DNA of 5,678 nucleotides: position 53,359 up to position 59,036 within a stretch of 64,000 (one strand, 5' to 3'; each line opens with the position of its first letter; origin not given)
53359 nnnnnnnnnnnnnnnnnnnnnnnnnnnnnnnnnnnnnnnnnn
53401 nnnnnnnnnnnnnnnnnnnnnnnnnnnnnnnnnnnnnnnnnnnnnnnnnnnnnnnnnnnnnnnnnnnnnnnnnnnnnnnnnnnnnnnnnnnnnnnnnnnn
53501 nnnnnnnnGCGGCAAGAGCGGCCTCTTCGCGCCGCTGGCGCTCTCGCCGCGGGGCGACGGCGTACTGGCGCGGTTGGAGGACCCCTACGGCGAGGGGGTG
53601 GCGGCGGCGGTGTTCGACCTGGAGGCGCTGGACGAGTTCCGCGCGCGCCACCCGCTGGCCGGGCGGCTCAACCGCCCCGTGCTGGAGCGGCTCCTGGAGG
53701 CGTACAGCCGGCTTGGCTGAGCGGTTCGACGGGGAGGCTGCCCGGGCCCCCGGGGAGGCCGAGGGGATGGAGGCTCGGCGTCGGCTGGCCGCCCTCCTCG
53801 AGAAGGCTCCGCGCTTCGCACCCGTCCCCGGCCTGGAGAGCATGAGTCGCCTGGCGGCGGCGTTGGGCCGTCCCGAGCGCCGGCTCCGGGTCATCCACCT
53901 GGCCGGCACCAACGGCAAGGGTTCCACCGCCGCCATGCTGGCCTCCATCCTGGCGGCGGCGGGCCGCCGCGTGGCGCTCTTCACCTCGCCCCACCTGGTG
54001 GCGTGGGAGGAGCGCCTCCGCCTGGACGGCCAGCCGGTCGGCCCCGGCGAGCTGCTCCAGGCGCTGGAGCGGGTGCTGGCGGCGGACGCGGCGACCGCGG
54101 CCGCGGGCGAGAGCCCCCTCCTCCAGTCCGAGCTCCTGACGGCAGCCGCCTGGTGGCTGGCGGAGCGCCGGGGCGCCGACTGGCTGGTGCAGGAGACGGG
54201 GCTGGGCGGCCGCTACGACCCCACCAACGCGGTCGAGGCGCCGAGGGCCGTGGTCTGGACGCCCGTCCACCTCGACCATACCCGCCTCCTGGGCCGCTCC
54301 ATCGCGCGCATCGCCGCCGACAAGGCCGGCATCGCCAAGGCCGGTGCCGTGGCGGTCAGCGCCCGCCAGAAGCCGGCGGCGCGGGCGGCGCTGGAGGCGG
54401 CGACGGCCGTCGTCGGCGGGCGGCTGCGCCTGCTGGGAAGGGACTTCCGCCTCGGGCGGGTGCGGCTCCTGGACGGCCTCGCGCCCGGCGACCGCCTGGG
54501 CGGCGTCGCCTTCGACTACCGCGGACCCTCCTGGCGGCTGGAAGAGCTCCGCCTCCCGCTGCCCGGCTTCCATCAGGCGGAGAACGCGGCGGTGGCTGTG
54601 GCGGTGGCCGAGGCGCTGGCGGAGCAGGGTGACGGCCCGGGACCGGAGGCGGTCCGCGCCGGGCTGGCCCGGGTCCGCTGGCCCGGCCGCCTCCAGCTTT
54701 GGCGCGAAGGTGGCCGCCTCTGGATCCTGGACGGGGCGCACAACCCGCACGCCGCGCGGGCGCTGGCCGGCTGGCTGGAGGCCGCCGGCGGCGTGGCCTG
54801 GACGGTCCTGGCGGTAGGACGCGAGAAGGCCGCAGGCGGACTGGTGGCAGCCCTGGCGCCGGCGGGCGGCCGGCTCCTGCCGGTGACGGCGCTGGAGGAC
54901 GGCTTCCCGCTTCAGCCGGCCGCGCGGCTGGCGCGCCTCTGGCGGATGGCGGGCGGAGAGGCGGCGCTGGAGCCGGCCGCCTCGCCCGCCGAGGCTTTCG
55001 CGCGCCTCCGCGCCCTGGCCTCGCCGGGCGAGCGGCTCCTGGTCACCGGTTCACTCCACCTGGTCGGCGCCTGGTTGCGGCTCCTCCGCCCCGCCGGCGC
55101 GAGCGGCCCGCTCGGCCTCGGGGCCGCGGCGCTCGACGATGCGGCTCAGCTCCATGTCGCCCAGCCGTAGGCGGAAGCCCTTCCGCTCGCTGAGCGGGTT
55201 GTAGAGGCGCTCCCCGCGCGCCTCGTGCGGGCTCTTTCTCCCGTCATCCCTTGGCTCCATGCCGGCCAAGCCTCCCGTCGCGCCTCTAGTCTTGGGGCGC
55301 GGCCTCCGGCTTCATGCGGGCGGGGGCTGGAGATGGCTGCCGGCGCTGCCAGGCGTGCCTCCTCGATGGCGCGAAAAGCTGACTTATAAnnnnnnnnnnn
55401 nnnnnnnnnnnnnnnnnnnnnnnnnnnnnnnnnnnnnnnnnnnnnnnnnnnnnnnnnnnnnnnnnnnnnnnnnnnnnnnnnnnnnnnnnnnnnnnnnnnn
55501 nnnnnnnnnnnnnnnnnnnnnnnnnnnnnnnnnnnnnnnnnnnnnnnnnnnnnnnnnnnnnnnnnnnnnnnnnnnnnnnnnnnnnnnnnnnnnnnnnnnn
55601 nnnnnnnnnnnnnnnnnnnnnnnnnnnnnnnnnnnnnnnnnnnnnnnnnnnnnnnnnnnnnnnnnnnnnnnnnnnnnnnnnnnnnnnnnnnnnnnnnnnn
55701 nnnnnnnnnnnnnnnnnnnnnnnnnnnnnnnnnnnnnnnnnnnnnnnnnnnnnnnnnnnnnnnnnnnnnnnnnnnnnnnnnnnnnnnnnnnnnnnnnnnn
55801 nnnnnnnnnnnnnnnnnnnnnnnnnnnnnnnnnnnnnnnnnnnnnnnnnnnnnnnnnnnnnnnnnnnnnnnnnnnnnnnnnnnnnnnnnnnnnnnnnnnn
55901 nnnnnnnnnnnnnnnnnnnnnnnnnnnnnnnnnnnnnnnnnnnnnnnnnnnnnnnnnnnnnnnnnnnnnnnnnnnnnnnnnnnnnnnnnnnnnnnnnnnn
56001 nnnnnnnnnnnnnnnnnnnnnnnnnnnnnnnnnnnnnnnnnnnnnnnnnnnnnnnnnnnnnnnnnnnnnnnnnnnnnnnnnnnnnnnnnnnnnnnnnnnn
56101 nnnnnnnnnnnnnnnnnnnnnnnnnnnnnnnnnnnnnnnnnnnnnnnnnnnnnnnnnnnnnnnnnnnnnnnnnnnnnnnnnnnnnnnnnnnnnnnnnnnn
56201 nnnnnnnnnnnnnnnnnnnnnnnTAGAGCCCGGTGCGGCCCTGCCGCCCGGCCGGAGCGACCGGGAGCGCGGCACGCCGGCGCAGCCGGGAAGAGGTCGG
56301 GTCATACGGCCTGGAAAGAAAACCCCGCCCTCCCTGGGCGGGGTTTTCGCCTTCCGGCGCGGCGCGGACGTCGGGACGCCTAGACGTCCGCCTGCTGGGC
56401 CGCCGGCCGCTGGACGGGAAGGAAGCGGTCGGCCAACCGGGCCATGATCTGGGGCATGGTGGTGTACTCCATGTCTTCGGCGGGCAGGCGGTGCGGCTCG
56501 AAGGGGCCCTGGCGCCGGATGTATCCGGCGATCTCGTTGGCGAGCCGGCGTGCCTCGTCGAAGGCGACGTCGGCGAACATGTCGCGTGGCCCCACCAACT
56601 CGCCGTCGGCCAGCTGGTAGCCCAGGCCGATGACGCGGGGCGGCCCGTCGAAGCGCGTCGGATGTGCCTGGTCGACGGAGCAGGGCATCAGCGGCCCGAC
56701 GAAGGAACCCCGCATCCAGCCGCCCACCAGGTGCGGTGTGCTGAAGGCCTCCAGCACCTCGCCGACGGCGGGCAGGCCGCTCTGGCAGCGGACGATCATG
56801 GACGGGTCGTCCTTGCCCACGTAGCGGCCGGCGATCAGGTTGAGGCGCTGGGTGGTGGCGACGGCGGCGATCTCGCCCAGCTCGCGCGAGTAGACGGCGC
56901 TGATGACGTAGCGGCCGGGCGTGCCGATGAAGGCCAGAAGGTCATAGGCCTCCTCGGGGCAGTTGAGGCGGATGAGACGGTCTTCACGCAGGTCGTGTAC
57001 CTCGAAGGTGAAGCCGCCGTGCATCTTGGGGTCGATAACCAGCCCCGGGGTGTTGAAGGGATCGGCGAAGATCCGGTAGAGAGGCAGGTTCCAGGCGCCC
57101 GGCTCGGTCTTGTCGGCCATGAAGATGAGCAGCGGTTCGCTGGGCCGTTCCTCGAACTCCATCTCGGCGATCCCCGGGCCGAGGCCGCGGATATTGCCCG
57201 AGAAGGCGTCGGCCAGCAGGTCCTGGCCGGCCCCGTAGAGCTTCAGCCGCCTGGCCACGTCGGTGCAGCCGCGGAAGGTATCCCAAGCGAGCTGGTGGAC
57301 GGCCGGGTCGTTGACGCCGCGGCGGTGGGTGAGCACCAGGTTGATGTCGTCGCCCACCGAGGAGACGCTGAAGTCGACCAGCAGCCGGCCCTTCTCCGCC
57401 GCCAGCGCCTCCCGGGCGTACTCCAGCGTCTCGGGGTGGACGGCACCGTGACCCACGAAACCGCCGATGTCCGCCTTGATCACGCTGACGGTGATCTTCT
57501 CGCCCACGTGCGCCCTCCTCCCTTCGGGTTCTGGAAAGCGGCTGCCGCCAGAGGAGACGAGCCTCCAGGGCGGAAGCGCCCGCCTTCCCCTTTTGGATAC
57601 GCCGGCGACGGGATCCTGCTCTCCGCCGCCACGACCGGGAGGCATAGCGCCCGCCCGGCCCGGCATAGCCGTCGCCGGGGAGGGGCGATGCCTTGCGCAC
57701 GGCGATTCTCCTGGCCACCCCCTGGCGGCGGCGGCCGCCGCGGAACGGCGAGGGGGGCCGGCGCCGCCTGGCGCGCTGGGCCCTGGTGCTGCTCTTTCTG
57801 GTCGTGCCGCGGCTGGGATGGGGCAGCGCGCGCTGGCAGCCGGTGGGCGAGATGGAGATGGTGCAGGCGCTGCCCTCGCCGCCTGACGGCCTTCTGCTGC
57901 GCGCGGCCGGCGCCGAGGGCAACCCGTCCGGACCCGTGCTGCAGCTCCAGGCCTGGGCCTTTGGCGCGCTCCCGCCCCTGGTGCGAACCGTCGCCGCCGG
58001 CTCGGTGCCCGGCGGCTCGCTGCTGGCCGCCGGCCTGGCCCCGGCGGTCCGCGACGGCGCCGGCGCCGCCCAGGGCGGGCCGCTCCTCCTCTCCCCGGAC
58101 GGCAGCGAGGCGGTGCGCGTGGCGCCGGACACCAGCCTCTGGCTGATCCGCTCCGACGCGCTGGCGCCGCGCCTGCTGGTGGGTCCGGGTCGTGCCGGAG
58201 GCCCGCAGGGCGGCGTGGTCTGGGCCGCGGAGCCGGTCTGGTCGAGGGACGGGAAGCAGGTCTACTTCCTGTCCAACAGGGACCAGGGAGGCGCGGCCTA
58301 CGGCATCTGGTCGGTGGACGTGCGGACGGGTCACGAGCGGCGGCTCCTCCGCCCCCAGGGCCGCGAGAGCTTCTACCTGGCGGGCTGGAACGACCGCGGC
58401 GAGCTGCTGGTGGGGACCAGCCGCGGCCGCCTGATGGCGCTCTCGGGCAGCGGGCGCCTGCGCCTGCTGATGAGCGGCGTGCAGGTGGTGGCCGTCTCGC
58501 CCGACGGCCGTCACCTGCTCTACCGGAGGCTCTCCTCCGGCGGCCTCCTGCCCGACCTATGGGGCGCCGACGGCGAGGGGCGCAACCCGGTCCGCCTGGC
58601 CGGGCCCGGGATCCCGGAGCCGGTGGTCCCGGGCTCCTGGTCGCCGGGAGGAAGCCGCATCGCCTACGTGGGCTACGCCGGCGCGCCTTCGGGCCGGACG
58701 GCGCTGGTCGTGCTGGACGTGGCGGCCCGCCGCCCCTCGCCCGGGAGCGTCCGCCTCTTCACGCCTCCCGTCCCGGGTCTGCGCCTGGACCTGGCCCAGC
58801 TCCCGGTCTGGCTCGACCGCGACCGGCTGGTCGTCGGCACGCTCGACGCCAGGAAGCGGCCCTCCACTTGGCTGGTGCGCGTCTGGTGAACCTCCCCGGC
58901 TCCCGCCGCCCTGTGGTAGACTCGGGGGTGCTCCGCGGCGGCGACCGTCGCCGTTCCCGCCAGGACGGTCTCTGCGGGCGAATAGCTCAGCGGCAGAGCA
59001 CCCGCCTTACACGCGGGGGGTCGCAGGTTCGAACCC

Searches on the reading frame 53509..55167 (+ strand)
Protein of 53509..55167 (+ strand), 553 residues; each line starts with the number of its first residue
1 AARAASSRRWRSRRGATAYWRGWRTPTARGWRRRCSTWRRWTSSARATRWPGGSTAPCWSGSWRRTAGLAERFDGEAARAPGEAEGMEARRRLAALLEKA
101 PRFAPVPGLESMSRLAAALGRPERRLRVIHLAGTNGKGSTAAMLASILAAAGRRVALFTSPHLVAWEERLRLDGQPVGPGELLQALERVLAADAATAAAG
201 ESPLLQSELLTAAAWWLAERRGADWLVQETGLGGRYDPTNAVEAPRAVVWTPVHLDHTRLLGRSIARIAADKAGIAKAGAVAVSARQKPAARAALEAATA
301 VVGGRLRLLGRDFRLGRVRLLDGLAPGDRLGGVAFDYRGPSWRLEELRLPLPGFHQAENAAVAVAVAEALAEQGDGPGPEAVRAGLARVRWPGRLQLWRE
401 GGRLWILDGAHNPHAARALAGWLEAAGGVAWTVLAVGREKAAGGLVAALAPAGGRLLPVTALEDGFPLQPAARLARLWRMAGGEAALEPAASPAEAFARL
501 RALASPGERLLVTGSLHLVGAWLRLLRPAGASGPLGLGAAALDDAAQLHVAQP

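Call 11: search_protein_families(library=pfam, proteins=[window:53509-55167:+], max_evalue=0.001)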
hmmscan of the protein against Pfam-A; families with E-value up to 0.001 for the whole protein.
window:53509-55167:+ (553 aa): 2 families
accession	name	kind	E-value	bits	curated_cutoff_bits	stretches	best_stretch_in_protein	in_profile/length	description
PF02875.26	Mur_ligase_C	-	2.7e-11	44.8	28.4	1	393-515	1-126/127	Mur ligase, glutamate ligase domain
PF08245.18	Mur_ligase_M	-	7.4e-06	26.5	24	1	132-367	2-200/200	Mur ligase middle domain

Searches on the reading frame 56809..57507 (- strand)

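Call 58: search_protein_families(library=pfam, proteins=[window:56809-57507:-], max_evalue=0.001)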
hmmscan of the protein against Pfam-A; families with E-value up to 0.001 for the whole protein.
window:56809-57507:- (233 aa): 1 family
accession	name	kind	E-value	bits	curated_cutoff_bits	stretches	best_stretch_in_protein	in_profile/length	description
PF01950.21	FBPase_3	-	2.8e-114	382.5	25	1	4-233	1-231/361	Fructose-1,6-bisphosphatase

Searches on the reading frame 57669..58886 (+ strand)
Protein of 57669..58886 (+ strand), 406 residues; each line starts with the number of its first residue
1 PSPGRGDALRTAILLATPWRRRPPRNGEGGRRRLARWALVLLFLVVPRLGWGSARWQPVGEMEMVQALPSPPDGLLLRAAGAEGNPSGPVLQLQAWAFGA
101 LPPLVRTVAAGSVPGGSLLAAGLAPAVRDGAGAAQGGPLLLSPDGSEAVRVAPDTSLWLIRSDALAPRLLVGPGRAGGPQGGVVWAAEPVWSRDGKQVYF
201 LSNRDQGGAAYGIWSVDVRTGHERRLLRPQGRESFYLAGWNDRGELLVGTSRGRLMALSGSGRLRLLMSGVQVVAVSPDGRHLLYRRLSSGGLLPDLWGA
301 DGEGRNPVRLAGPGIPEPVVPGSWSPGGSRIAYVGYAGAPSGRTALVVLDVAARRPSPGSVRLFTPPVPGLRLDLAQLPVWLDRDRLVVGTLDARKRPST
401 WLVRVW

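Call 11: search_protein_families(library=pfam, proteins=[window:57669-58886:+], max_evalue=0.001)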
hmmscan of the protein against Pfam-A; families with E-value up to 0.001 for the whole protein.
window:57669-58886:+ (406 aa): 1 family
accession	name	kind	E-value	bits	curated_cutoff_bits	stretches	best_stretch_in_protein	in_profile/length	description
PF07676.18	PD40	-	7.3e-08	32.6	20.9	1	187-214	12-37/38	WD40-like Beta Propeller Repeat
